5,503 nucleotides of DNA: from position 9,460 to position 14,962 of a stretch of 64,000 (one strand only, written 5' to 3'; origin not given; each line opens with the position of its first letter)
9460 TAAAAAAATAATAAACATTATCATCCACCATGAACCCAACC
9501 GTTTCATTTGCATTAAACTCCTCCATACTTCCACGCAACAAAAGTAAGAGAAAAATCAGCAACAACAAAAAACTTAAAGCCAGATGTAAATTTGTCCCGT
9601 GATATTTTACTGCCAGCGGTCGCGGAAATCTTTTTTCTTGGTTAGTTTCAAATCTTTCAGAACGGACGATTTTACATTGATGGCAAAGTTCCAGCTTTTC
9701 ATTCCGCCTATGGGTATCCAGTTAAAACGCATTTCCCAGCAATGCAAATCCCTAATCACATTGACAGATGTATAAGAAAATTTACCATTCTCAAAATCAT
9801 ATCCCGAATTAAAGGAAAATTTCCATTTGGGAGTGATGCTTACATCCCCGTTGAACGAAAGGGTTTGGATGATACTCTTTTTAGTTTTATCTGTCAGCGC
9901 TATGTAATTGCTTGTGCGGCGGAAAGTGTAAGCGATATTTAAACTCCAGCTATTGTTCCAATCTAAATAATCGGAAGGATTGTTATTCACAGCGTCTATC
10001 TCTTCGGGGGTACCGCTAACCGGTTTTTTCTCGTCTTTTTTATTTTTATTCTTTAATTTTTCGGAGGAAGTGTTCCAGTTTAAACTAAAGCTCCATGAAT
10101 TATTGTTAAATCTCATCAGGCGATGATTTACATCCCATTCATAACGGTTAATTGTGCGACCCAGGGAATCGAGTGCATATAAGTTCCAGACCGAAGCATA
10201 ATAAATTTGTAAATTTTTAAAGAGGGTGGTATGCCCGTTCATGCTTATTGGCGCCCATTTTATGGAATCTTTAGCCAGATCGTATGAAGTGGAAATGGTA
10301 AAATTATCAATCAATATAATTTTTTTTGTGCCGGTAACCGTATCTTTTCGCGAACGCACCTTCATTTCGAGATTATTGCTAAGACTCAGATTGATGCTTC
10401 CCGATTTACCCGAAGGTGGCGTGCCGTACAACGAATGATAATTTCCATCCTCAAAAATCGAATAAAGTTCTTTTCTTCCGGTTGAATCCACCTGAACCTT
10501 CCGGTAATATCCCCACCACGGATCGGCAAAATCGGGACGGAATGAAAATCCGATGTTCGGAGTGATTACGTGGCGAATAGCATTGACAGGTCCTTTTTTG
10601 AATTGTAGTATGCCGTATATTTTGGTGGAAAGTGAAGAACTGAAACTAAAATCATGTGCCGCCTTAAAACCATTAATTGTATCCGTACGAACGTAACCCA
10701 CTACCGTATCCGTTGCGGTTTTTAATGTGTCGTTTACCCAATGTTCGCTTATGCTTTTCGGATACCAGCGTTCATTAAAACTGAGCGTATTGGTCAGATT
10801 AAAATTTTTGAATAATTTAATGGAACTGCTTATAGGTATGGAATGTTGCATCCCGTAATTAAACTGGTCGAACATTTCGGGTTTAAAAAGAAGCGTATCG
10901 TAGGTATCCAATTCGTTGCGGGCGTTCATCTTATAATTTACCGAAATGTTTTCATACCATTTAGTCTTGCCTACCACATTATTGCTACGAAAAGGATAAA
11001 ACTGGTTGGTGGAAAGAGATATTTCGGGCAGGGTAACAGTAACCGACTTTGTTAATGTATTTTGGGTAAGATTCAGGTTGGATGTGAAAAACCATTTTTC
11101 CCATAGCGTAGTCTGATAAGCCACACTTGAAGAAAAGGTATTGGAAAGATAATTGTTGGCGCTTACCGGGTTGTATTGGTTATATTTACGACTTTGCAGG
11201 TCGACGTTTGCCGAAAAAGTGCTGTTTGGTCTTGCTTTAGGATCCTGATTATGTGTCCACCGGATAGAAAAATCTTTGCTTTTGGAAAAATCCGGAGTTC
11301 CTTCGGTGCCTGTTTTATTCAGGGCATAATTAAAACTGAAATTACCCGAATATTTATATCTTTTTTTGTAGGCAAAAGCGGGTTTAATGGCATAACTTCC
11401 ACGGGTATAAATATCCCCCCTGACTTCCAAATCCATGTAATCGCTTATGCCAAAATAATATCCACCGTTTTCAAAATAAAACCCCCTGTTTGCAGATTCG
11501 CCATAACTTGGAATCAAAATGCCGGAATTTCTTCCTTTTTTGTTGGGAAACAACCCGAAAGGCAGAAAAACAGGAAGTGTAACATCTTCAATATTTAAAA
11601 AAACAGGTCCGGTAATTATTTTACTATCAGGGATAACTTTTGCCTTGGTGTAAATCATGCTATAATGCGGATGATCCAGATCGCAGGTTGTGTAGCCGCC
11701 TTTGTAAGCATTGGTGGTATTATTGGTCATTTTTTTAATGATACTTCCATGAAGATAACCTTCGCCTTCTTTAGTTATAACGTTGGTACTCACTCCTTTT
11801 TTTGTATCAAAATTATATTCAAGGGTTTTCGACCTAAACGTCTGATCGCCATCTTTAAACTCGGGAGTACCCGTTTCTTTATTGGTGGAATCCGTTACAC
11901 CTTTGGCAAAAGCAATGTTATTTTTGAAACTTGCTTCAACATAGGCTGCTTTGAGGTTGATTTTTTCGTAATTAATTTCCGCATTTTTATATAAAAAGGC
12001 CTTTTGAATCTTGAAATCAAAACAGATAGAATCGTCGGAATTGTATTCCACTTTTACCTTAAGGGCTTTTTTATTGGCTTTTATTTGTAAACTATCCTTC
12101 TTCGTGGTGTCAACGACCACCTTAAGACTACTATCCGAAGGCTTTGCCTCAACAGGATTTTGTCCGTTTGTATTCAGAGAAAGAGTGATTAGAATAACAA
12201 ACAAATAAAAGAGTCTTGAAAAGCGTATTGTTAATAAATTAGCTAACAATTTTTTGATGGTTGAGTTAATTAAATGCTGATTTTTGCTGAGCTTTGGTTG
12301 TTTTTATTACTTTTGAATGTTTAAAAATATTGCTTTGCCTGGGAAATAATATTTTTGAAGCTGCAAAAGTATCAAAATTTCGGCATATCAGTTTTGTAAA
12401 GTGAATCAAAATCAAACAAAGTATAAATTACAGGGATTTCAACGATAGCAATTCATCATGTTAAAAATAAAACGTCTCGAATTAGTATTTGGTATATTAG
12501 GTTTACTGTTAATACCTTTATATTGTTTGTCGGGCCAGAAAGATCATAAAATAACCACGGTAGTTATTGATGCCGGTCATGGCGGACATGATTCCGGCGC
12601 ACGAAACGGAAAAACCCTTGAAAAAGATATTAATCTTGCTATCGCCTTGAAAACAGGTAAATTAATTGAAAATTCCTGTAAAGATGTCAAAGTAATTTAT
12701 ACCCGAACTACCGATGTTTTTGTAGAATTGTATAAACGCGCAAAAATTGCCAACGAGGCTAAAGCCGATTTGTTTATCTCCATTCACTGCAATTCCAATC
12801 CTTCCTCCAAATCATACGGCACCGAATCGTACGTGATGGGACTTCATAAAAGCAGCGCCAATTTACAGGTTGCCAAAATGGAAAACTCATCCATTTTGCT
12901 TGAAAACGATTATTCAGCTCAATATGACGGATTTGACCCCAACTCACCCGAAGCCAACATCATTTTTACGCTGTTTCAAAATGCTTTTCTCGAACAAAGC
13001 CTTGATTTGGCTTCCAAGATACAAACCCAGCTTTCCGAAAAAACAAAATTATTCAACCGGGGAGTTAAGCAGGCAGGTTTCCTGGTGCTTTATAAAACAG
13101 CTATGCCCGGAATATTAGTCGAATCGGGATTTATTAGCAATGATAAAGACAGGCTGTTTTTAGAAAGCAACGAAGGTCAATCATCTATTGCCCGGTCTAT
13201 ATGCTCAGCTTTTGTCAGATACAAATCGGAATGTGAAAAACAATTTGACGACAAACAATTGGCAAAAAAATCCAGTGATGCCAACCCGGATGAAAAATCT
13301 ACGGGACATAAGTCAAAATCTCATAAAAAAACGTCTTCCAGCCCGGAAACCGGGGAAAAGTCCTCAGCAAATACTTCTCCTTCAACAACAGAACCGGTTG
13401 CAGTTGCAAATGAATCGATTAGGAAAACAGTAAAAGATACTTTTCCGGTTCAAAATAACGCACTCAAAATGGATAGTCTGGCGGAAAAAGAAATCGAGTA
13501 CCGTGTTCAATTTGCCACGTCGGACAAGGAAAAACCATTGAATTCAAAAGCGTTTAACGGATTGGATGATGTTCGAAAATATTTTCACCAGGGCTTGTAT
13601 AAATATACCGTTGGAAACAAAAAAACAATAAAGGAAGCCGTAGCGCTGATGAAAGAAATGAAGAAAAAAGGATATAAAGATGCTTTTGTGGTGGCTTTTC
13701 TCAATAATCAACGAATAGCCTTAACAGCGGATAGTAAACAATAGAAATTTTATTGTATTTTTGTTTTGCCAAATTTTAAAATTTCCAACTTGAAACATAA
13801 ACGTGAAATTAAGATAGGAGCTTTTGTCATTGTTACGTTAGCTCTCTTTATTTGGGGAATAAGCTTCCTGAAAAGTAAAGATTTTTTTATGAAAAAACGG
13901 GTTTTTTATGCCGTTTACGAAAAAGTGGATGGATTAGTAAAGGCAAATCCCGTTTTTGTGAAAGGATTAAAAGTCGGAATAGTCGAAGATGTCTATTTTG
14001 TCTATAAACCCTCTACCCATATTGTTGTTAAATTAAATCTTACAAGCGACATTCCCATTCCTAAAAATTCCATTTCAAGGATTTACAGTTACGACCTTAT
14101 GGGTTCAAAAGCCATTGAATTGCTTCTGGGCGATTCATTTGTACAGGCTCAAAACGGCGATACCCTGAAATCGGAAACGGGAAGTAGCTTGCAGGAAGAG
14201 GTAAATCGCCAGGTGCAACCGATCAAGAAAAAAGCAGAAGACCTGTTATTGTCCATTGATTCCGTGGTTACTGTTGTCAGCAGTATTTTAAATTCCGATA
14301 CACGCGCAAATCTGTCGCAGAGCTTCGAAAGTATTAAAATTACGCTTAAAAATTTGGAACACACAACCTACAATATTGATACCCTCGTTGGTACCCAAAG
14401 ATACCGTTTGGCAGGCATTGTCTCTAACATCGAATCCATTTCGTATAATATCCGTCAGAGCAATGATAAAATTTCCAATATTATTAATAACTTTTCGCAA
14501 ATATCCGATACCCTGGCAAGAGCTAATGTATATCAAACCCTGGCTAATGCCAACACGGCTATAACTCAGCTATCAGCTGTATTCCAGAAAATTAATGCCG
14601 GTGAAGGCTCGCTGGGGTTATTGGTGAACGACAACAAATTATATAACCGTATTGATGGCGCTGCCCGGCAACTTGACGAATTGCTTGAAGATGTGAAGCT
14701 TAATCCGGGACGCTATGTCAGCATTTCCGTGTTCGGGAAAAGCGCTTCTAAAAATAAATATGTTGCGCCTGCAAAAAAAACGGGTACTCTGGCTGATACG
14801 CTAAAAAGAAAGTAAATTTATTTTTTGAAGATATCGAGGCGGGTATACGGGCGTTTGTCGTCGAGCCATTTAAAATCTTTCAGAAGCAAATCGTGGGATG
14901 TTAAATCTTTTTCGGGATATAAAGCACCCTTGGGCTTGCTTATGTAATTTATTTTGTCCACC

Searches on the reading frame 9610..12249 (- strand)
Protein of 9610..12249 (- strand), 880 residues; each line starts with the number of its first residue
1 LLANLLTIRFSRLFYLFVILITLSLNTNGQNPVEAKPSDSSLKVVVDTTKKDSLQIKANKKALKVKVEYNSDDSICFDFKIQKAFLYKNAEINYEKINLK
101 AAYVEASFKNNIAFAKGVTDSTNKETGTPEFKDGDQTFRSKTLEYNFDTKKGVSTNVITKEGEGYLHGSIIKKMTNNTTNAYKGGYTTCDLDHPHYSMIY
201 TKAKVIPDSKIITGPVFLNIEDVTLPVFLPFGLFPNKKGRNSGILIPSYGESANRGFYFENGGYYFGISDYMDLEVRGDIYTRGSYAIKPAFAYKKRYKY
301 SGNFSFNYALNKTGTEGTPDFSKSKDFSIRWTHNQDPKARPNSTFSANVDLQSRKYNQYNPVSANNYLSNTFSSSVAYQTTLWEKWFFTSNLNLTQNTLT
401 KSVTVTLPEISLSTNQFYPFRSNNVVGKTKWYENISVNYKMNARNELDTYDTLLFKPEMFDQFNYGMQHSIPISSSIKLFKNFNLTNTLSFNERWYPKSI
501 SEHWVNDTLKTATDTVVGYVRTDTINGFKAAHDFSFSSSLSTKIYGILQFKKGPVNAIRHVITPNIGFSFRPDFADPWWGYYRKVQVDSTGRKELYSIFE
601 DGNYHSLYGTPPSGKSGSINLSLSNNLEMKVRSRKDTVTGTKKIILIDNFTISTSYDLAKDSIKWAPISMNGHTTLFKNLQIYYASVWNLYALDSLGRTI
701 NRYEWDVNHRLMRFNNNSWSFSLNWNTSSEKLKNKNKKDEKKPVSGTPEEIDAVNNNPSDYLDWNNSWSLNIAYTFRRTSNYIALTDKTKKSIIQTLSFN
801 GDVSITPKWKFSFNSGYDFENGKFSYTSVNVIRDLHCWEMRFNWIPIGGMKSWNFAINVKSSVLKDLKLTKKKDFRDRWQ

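Call 19: search_protein_families(library=pfam, proteins=[window:9610-12249:-])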
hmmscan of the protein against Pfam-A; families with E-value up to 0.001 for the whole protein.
window:9610-12249:- (880 aa): 1 family
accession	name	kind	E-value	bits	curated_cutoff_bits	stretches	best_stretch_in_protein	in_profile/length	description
PF19838.5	LptD_2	-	2.7e-171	570.8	22.5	1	211-691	1-464/464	LptD protein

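Call 42: find_related_loci(query=window:9610-12249:-, collection=metagenome_contigs, flank=10000)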
Query window:9610-12249:- (880 aa) in metagenome_contigs; peptide patterns used: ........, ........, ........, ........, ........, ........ (x = any residue, [..] = any of these).
542 stretches matched a pattern; 452 encode a relative of the query (tblastn E <= 1e-3); the best 80 are kept; 80 distinct loci.
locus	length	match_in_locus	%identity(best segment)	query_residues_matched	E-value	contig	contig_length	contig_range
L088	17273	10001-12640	99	1-880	0e+0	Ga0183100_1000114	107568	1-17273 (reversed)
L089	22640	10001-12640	98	1-880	0e+0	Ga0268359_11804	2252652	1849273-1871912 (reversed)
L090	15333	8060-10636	98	1-859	0e+0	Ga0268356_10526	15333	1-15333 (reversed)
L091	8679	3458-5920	59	60-877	0e+0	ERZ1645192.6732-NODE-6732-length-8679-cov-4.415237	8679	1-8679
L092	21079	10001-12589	55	35-877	0e+0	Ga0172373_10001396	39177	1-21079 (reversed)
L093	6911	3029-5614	56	30-877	0e+0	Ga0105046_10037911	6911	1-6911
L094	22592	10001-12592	56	18-877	0e+0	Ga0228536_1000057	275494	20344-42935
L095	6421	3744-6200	57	60-877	0e+0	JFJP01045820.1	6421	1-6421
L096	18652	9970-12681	54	2-877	0e+0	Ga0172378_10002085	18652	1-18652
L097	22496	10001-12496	60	54-878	0e+0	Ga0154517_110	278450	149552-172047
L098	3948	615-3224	57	1-877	0e+0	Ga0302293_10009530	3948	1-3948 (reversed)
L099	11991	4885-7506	53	16-877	0e+0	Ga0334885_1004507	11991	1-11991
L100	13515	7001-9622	53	16-877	0e+0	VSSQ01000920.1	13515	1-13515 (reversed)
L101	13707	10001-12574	55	35-877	0e+0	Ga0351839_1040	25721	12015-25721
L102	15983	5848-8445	56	8-877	0e+0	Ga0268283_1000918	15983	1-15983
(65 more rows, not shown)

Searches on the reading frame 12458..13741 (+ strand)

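Call 19: search_protein_families(library=pfam, proteins=[window:12458-13741:+])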
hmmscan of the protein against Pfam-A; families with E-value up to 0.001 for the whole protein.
window:12458-13741:+ (428 aa): 1 family
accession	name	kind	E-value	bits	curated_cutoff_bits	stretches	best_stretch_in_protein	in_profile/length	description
PF01520.23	Amidase_3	-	1.5e-52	178.5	27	1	35-251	1-171/174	N-acetylmuramoyl-L-alanine amidase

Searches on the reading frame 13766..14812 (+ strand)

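Call 19: search_protein_families(library=pfam, proteins=[window:13766-14812:+])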
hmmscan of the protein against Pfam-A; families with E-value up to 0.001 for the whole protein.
window:13766-14812:+ (349 aa): 1 family
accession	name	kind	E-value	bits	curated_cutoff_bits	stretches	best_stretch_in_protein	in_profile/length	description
PF02470.25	MlaD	-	4e-12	46.7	25.1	1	46-120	4-79/81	MlaD protein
